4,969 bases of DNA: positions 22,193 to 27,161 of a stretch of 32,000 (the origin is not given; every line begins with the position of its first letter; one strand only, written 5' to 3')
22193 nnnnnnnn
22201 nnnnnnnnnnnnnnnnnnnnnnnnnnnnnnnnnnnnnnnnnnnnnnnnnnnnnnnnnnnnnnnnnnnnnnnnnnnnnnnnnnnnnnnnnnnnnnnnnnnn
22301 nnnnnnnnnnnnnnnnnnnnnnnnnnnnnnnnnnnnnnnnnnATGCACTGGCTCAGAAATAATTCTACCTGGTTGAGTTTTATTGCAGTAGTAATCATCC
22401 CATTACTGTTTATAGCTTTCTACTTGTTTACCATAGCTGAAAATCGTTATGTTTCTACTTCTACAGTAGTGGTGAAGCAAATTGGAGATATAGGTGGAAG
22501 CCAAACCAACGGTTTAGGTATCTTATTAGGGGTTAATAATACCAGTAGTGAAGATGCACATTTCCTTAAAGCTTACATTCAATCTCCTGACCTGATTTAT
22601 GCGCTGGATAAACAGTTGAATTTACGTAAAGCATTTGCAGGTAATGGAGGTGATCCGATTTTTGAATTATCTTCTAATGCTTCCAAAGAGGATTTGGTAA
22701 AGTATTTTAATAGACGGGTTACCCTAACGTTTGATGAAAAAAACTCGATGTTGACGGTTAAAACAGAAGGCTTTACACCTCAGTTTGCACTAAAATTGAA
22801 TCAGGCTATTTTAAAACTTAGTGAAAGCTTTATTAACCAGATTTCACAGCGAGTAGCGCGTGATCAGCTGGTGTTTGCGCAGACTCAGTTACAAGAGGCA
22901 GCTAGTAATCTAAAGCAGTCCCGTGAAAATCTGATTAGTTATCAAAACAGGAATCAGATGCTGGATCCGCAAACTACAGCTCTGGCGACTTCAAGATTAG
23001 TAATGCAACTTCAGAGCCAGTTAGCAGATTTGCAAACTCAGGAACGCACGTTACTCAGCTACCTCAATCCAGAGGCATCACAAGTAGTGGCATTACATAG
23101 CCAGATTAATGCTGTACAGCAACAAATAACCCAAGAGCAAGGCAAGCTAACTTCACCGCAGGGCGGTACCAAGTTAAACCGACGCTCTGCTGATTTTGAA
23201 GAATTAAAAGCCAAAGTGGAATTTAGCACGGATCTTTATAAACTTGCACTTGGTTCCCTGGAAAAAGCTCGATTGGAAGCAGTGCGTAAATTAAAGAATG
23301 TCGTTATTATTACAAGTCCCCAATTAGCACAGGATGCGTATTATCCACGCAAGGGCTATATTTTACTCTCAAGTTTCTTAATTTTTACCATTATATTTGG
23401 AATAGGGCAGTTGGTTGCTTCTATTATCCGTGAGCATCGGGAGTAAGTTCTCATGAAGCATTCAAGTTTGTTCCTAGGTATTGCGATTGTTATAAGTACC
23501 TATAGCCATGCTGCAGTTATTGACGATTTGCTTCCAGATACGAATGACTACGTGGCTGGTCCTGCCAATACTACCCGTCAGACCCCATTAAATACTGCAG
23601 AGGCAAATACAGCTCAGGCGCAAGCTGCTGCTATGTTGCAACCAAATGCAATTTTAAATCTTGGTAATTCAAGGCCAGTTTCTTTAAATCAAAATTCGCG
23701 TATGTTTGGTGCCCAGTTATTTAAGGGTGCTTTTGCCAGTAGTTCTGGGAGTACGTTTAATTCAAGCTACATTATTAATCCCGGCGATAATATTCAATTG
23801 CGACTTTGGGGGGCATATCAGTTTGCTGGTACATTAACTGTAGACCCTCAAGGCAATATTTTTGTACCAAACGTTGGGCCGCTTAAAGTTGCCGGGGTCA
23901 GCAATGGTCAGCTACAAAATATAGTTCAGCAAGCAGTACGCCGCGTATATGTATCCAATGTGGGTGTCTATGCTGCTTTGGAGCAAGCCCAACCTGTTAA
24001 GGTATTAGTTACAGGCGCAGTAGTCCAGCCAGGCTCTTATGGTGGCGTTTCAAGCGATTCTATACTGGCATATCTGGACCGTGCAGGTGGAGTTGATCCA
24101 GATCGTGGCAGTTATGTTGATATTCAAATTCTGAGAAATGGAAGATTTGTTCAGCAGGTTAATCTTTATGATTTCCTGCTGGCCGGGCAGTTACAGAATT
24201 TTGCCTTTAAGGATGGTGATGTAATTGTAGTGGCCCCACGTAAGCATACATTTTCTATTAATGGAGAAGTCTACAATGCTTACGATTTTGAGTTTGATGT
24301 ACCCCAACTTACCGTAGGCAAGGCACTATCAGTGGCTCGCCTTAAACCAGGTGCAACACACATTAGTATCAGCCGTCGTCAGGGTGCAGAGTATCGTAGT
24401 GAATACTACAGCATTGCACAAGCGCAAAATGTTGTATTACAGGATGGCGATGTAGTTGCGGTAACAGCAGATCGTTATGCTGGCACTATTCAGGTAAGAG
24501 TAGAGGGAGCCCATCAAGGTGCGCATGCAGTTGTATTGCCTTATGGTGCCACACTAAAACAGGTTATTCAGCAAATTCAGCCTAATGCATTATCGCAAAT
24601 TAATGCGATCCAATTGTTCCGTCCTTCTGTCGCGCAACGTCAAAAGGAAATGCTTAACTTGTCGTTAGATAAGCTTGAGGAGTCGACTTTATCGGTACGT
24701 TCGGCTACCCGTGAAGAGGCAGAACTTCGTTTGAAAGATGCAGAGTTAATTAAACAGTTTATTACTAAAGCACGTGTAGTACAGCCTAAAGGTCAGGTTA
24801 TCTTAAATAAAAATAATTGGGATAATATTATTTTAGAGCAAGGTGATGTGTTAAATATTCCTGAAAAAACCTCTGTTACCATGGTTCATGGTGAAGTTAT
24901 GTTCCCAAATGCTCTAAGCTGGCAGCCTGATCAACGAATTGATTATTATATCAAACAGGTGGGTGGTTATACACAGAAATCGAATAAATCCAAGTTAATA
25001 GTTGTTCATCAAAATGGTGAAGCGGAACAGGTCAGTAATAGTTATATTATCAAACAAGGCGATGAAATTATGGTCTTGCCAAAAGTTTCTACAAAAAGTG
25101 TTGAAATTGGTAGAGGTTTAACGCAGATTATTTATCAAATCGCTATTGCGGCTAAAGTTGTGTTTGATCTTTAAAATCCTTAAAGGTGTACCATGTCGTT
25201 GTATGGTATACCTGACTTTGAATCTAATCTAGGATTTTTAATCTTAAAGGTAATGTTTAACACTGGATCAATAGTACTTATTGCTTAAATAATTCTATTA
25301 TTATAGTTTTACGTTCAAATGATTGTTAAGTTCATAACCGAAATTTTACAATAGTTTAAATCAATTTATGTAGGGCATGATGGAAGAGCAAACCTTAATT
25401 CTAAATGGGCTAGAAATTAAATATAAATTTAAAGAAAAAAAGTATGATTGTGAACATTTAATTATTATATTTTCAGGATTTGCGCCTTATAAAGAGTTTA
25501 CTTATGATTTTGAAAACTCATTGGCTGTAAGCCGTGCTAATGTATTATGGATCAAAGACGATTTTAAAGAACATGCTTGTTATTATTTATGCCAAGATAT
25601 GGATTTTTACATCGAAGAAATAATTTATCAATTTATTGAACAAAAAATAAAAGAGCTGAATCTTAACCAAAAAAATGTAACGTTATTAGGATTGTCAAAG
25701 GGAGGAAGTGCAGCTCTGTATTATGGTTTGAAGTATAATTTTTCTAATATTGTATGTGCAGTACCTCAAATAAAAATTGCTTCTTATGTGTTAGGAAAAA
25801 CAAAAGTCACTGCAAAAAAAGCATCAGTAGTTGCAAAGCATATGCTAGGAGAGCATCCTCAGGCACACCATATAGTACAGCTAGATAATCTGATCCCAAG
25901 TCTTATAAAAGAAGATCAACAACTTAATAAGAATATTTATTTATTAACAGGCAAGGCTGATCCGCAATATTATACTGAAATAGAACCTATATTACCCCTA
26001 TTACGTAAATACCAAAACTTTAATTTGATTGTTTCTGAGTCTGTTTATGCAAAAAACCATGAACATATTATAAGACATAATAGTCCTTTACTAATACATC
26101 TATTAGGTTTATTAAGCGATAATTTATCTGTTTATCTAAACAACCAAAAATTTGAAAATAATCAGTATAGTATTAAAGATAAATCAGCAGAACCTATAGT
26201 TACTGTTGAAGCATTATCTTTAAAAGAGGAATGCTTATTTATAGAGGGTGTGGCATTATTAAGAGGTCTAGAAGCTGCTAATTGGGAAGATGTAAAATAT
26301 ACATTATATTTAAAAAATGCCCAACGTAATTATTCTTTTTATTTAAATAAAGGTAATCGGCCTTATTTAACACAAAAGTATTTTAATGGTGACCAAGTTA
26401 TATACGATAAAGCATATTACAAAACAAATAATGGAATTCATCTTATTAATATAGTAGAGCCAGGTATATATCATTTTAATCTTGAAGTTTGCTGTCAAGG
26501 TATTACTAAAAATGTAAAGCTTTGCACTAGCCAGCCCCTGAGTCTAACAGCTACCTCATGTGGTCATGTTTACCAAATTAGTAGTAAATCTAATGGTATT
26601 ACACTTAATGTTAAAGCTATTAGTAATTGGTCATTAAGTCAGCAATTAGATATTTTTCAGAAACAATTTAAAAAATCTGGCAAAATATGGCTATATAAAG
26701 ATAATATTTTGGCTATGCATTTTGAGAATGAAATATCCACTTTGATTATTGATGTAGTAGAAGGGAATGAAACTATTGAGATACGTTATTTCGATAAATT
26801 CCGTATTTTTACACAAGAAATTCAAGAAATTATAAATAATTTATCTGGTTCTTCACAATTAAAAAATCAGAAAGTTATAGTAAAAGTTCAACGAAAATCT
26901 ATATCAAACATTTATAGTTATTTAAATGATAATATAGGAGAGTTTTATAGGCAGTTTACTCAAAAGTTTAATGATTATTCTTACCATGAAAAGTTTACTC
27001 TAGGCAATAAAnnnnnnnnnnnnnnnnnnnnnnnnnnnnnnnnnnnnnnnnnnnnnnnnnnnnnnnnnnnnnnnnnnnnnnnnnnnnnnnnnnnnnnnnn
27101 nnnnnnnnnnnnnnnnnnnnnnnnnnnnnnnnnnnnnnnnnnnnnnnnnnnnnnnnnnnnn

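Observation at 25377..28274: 965-aa three-module enzyme fusing an alpha/beta-hydrolase-fold domain to a TagF-like phosphotransferase: candidate novel capsule polymerase/modifier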

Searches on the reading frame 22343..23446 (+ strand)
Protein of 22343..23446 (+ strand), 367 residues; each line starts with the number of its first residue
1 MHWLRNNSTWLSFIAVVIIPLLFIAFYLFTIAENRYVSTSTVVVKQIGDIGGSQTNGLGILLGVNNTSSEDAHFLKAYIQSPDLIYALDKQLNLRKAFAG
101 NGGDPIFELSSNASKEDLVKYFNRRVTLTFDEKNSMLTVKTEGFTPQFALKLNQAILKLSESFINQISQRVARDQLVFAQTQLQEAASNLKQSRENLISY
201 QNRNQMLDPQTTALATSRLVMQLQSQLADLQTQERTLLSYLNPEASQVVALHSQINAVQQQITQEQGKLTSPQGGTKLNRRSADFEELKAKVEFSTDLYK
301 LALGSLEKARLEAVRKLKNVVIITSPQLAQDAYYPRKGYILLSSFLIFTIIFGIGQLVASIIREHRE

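Call 3: search_protein_families(library=pfam, proteins=[window:22343-23446:+], max_evalue=0.01)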
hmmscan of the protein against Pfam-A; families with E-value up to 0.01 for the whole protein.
window:22343-23446:+ (367 aa): 0 families

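Call 4: search_protein_families(library=ncbifam, proteins=[window:22343-23446:+], max_evalue=0.01)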
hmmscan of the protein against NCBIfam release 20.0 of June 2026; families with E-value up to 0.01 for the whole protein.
window:22343-23446:+ (367 aa): 4 families
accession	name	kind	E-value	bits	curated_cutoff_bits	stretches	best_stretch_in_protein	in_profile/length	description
TIGR01010.1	BexC_CtrB_KpsE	subfamily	1.7e-93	313.6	437.5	1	13-366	7-361/362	polysaccharide export inner-membrane protein, BexC/CtrB/KpsE family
NF011725.0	PRK15178.1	equivalog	2.3e-23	83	905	1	16-362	87-426/434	Vi polysaccharide ABC transporter inner membrane protein VexD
TIGR03007.1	pepcterm_ChnLen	equivalog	0.00039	18.8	278.85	1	108-289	95-267/498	XrtA system polysaccharide chain length determinant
NF007350.0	PRK09841.1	equivalog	0.0015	16.7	1248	1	122-359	214-445/726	tyrosine-protein kinase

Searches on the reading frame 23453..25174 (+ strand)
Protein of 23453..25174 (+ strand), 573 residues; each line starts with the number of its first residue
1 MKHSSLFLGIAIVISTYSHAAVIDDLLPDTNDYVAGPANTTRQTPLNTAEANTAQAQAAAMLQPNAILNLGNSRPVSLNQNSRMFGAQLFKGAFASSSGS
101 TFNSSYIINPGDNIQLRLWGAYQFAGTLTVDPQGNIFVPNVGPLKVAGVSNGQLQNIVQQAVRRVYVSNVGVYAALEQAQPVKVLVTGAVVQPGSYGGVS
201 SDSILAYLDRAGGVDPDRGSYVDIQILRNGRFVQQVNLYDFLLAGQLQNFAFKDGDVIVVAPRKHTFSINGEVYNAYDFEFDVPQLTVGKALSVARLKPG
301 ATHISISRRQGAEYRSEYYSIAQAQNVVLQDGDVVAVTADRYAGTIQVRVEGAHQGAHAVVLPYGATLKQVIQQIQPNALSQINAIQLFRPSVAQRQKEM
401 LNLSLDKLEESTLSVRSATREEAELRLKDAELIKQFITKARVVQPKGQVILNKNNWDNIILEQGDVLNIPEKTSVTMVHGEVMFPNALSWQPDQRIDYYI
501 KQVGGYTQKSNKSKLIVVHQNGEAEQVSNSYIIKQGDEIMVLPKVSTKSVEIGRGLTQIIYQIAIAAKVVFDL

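Call 3: search_protein_families(library=pfam, proteins=[window:23453-25174:+], max_evalue=0.01)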
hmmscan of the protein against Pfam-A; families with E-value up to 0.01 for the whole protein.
window:23453-25174:+ (573 aa): 6 families
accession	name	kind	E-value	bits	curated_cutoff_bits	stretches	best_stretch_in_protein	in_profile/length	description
PF02563.21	Poly_export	-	2.9e-17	63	28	1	103-173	4-73/77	Polysaccharide biosynthesis/export protein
PF22461.2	SLBB_2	-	3.3e-10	40.4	27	1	183-260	2-79/79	SLBB domain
PF14478.12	DUF4430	-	0.0017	19.2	23.8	1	497-540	18-67/72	Domain of unknown function (DUF4430)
PF10531.15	SLBB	-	0.0025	18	27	0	476-523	2-50/55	SLBB domain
PF02597.26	ThiS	-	0.0078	17.2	22.5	0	513-546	40-74/76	ThiS family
PF08450.18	SGL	-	0.0098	15.9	26.3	0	462-500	112-151/246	SMP-30/Gluconolactonase/LRE-like region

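Call 4: search_protein_families(library=ncbifam, proteins=[window:23453-25174:+], max_evalue=0.01)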
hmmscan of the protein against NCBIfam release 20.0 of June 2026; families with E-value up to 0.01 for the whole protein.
window:23453-25174:+ (573 aa): 5 families
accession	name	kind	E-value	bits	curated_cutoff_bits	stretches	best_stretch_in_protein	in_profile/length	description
TIGR03028.1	EpsE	equivalog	1.8e-18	66.8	262.65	1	106-309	2-209/239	polysaccharide export protein EpsE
TIGR03027.2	pepcterm_export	equivalog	2e-15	56.9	180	1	105-261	2-165/169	XrtA/PEP-CTERM system exopolysaccharide export protein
NF041843.1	EpsY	equivalog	2e-12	46.8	320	1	103-260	50-210/211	exopolysaccharide export protein EpsY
NF011658.0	PRK15078.1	subfamily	3.4e-12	45.8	333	1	129-295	119-285/380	polysaccharide export protein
TIGR01687.1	moaD_arch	subfamily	7.4e-05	23.2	49.5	0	511-546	51-86/88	MoaD family protein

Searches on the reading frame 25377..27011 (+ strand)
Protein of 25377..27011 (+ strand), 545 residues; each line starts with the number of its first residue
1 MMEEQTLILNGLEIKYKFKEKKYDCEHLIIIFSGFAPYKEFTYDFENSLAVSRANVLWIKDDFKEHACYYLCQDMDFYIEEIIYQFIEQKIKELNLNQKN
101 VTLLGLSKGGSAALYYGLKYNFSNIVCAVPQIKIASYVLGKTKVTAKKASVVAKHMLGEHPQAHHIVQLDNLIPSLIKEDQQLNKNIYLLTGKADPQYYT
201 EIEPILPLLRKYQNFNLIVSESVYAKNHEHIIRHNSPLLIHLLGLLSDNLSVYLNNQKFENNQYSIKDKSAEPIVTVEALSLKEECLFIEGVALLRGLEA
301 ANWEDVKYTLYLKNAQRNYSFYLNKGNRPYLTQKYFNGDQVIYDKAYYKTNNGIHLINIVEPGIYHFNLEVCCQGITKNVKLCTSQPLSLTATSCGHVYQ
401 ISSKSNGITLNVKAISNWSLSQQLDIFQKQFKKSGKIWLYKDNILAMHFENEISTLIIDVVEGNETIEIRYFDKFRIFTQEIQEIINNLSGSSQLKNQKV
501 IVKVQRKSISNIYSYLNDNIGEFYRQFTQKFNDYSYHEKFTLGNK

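Call 43: predict_structure(alignment_id=A2)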
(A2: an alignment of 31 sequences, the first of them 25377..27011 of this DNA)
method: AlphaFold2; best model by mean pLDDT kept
length: 545 residues; sequences in the alignment: 31
mean_pLDDT: 75.8   pTM: 0.56
mean pLDDT of the five models: 75.8, 75.6, 75.2, 75.0, 74.0
residues with pLDDT >= 90: 263; 70-90: 111; 50-70: 38; < 50: 133
segments of 3 or more residues with pLDDT < 50: 37-41, 257-268, 435-545
pLDDT, mean of each block of 10 residues (from residue 1): 92 96 95 64 70 93 91 96 98 97 95 98 96 91 55 91 95 97 96 91 95 93 78 87 92 62 42 90 91 89 89 94 88 65 88 89 95 93 88 86 90 78 60 45 39 36 34 35 43 34 31 38 29 30 31
secondary structure, 60 per line:
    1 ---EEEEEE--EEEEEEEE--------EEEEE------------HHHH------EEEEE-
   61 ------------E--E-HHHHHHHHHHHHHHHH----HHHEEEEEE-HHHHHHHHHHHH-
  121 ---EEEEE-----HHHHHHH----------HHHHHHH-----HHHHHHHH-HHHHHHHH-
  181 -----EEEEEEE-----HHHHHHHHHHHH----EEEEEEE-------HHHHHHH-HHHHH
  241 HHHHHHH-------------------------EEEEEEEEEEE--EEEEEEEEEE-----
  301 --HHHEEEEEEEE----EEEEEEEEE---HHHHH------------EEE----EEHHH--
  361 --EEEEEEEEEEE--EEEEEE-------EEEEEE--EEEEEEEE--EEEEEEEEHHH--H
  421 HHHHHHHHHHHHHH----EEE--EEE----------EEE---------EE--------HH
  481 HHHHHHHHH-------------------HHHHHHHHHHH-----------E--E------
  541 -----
elements in order: E4-9 E12-19 E28-32 H45-48 E55-59 H78-93 E101-106 H108-119 E124-128 H134-140 H151-157 H163-170 H172-179 E186-192 H198-209 E214-220 H228-234 H236-247 E273-283 E286-295 E306-313 E318-326 H330-334 E347-349 E363-373 E376-381 E389-394 E397-404 E407-414 H420-434 E439-441 E444-446 E457-459 H479-489 H509-519

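Call 47: fold_search(model_id=the predicted structure, library=pdb)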
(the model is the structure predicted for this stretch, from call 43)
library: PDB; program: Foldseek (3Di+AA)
matches with E <= 10: 1861; with E <= 0.001: 1000
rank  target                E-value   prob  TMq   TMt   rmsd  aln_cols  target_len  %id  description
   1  6yuo_B                2.1e-12  1.00  0.34  0.72   5.2       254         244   26  Capsule O-acetyltransferase of Neisseria meningitidis serogroup A in complex with caged Gadolinium (released 2020-08-19)
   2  6yuo_A                4.1e-12  1.00  0.35  0.73   5.5       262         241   25  Capsule O-acetyltransferase of Neisseria meningitidis serogroup A in complex with caged Gadolinium (released 2020-08-19)
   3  6yuq_A                8.1e-12  1.00  0.35  0.72   5.0       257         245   26  Capsule O-acetyltransferase of Neisseria meningitidis serogroup A in complex with polysaccharide (released 2020-08-19)
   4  6yus_A                1.6e-11  1.00  0.35  0.72   5.0       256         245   25  Capsule O-acetyltransferase of Neisseria meningitidis serogroup A H228A mutant in complex with CoA (released 2020-08-19)
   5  6yuv_A                4.8e-11  1.00  0.34  0.70   5.6       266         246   26  Capsule O-acetyltransferase of Neisseria meningitidis serogroup A (released 2020-08-19)
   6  7z2x_B                3.9e-09  1.00  0.32  0.59   5.9       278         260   15  Wild-type ferulic acid esterase from Lactobacillus buchneri (released 2022-11-30)
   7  8ptc                  4.6e-09  1.00  0.32  0.54   7.3       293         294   14  COMPLEX CRYSTAL STRUCTURE OF MUTANT HUMAN MONOGLYCERIDE LIPASE WITH COMPOUND 5d (released 2024-01-31)
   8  7l50_C                4.9e-09  1.00  0.32  0.57   6.7       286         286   17  Crystal structure of human monoacylglycerol lipase in complex with compound 4f (released 2021-08-11)
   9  6oyc_B                6.1e-09  1.00  0.36  0.37   7.1       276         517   17  Glycosylation Associate Protein (Gap123) complex from Streptococcus agalactiae (released 2020-05-20)
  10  7l4w_B                6.1e-09  1.00  0.31  0.52   6.7       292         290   17  Crystal structure of human monoacylglycerol lipase in complex with compound 2d (released 2021-08-11)
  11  3pe6                  9.7e-09  1.00  0.32  0.56   7.6       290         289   16  Crystal Structure of a soluble form of human MGLL in complex with an inhibitor (released 2011-03-02)
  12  4rot                  1.3e-08  1.00  0.34  0.64   5.9       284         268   14  Crystal structure of esterase A from Streptococcus pyogenes (released 2014-12-24)
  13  3pf9                  1.3e-08  1.00  0.32  0.63   5.9       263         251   15  Crystal structure of the Lactobacillus johnsonii cinnamoyl esterase LJ0536 S106A mutant (released 2011-08-31)
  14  7xrt_A                1.3e-08  1.00  0.32  0.58   6.1       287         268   13  Bacteroides thetaiotaomicron ferulic acid esterase (BT_4077) (released 2023-11-22)
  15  4b6g_B                1.4e-08  1.00  0.32  0.58   5.6       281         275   15  The Crystal Structure of the Neisserial Esterase D. (released 2012-11-14)
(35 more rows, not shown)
